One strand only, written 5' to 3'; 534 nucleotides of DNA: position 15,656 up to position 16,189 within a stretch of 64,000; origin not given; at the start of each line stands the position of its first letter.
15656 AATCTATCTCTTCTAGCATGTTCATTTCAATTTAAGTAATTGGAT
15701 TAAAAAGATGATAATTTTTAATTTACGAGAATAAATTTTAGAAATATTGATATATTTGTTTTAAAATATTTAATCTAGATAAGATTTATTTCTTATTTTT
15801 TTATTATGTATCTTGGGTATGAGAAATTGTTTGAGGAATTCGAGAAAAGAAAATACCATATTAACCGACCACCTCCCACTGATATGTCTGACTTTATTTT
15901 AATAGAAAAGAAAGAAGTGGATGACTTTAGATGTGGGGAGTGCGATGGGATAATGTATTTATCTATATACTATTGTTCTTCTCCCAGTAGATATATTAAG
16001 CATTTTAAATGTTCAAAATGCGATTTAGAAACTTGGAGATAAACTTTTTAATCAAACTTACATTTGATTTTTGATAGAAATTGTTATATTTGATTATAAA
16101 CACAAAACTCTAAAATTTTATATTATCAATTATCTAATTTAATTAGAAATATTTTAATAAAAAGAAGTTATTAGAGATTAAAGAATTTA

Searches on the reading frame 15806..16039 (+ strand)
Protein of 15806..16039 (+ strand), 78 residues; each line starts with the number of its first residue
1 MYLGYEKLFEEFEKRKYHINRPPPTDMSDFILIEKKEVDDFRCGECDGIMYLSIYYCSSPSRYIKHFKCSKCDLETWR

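Call 83: search_protein_families(library=pfam, proteins=[window:15806-16039:+], max_evalue=1)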
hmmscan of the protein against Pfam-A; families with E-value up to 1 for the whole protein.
window:15806-16039:+ (78 aa): 4 families
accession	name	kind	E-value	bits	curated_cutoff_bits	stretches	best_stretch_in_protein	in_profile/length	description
PF19108.5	DUF5795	-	0.011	16.2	27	1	37-75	33-70/74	Family of unknown function (DUF5795)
PF11331.13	Zn_ribbon_12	-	0.12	12.6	27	1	32-54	23-45/45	EDR4 zinc-ribbon domain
PF13465.12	zf-H2C2_2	-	0.15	12.9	40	0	65-76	13-24/26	Zinc-finger double domain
PF23674.1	RYYR-CCHC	-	0.37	11.2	27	0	55-73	26-46/79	RYYR-CCHC domain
